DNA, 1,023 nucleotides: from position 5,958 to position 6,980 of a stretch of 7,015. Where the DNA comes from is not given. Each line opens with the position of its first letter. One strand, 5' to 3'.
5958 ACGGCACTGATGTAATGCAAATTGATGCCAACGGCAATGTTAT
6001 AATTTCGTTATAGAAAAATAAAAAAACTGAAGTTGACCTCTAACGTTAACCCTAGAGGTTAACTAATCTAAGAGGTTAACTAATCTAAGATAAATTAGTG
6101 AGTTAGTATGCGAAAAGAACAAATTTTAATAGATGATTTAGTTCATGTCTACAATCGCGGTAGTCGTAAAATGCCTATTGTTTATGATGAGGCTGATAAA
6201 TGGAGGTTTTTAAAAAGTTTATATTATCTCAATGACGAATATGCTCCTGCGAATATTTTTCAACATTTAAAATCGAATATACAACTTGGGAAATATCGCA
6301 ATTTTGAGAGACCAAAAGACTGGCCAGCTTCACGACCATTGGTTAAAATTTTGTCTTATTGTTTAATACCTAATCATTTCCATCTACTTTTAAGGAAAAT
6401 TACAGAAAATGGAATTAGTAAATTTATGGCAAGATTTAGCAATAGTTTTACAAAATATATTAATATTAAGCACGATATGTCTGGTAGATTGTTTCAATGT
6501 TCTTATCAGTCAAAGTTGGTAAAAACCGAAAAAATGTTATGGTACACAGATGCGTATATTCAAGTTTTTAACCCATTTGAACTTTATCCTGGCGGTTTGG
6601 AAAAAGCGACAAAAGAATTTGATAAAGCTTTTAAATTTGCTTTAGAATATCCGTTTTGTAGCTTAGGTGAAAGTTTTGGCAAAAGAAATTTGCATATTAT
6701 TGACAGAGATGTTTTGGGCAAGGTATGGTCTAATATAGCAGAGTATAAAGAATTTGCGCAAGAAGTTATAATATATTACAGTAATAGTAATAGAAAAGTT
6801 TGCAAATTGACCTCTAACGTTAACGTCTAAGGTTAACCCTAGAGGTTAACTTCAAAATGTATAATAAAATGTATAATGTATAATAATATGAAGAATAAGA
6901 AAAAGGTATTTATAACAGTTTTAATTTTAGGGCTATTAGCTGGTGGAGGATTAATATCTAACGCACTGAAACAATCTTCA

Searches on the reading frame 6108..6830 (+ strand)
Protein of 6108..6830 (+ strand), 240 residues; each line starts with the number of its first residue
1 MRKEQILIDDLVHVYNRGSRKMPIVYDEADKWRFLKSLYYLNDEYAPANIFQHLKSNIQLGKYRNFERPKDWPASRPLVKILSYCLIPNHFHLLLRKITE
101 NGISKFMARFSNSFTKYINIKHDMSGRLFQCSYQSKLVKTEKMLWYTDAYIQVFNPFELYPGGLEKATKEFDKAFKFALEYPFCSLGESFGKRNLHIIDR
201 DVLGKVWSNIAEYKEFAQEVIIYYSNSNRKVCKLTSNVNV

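Call 4: search_protein_families(library=pfam, proteins=[window:6108-6830:+], max_evalue=1)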
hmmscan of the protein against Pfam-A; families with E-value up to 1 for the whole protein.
window:6108-6830:+ (240 aa): 1 family
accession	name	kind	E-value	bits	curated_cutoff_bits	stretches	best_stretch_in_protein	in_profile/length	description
PF01797.21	Y1_Tnp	-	5.5e-06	26.9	23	1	79-152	41-119/121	Transposase IS200 like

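Call 5: find_encoding_contigs(protein=window:6108-6830:+, flank=10000, max_places=6)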
Protein window:6108-6830:+ (240 aa): 21 contigs read that carry it; 6 places shown.
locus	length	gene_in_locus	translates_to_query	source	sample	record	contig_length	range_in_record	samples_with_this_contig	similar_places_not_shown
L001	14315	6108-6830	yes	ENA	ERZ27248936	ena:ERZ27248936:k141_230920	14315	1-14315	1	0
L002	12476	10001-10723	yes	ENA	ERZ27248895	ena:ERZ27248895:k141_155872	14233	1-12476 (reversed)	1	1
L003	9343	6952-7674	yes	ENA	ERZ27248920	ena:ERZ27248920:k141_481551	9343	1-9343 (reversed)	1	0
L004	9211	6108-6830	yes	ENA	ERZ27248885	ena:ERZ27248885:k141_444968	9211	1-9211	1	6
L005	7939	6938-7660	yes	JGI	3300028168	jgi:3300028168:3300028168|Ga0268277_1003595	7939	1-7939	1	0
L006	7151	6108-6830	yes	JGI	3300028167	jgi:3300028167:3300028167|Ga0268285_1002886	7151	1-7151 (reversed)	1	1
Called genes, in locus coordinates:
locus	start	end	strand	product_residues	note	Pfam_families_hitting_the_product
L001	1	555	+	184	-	?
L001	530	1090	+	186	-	-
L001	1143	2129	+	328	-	PF05635:23S_rRNA_IVP, PF07963:N_methyl (weak)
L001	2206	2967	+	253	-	-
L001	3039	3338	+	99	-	PF21956:DUF6922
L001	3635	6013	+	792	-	-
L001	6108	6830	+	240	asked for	PF01797:Y1_Tnp (weak)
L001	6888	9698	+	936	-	PF13385:Laminin_G_3, PF02973:Sialidase (faint), PF13385:Laminin_G_3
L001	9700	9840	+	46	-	-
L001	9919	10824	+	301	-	PF03781:FGE-sulfatase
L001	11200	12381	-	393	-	PF00078:RVT_1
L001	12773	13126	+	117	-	PF22296:bAvd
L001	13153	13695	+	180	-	PF01936:NYN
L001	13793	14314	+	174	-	?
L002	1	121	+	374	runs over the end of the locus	PF13524:Glyco_trans_1_2 (faint), PF00534:Glycos_transf_1, PF13692:Glyco_trans_1_4, PF20706:GT4-conflict (weak)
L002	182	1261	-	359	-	PF04055:Radical_SAM, PF13186:SPASM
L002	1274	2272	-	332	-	PF01209:Ubie_methyltran (faint), PF05219:DREV (weak), PF13489:Methyltransf_23, PF07021:MetW (weak), PF13847:Methyltransf_31, PF08241:Methyltransf_11, PF08242:Methyltransf_12, PF13649:Methyltransf_25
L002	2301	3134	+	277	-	PF00535:Glycos_transf_2, PF10111:Glyco_tranf_2_2, PF13641:Glyco_tranf_2_3, PF13712:Glyco_tranf_2_5 (weak)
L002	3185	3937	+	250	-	PF06750:A24_N_bact, PF01478:Peptidase_A24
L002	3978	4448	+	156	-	-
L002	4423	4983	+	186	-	-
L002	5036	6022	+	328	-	PF05635:23S_rRNA_IVP, PF07963:N_methyl (weak)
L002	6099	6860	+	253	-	-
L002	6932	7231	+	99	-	PF21956:DUF6922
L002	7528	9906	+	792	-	-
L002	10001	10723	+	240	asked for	PF01797:Y1_Tnp (weak)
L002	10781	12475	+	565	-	?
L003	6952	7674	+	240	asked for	PF01797:Y1_Tnp (weak)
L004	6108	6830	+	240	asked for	PF01797:Y1_Tnp (weak)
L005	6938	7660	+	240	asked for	PF01797:Y1_Tnp (weak)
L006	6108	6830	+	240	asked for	PF01797:Y1_Tnp (weak)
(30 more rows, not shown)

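Call 9: search_protein_families(library=ncbifam, proteins=[window:6108-6830:+], max_evalue=1)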
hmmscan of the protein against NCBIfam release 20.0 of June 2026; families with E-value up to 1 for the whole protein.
window:6108-6830:+ (240 aa): 1 family
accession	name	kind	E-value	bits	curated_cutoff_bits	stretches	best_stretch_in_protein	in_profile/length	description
NF047646.1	REP_Tyr_transpos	equivalog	1.3e-06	28.4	80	1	78-156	46-131/146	REP-associated tyrosine transposase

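Call 10: search_protein_families(library=phrogs, proteins=[window:6108-6830:+], max_evalue=0.1)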
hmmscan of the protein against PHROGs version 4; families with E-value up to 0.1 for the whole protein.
window:6108-6830:+ (240 aa): 0 families

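Call 11: find_related_loci(query=L002:3185-3937:+, collection=genome_contigs, flank=10000)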
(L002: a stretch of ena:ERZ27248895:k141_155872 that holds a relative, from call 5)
Query L002:3185-3937:+ (250 aa) in genome_contigs; peptide patterns used: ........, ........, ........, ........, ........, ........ (x = any residue, [..] = any of these).
301 stretches matched a pattern; 5 encode a relative of the query (tblastn E <= 1e-3); 5 distinct loci.
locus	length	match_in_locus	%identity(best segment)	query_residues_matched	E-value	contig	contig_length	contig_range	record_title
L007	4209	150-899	78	1-250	9e-132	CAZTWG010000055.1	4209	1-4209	MAG TPA_asm: uncultured Gammaproteobacteria bacterium isolate SRP141559_co1_259 genome assembly, contig: NODE_13594_leng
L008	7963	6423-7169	78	1-249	5e-127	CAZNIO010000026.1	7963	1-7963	MAG TPA_asm: uncultured Gammaproteobacteria bacterium isolate binchicken_co181_33 genome assembly, contig: NODE_19264_le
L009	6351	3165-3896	35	6-248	7e-33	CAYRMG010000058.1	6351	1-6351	MAG TPA_asm: uncultured Aquifex sp. isolate SRP163575_co3_151 genome assembly, contig: NODE_13269_length_6351_cov_16.464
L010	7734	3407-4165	33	12-250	1e-30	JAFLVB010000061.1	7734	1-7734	MAG: Clostridiales bacterium isolate HAN094 Seq61, whole genome shotgun sequence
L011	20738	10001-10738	33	10-250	2e-36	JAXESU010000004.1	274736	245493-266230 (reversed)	MAG: Bacilli bacterium isolate SUG2494 k141_77689, whole genome shotgun sequence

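Call 77: search_protein_families(library=pfam, proteins=[L001:6888-9698:+], max_evalue=0.01)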
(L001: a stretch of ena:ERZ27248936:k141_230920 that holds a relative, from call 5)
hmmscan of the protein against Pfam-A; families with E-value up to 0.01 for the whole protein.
L001:6888-9698:+ (936 aa): 2 families
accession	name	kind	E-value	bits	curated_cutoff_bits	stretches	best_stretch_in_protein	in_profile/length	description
PF13385.13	Laminin_G_3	-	1.6e-32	113.2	27.6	2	106-255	16-150/151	Concanavalin A-like lectin/glucanases superfamily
PF02973.23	Sialidase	-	6.7e-07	29.4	26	1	864-926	118-182/189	Sialidase, N-terminal domain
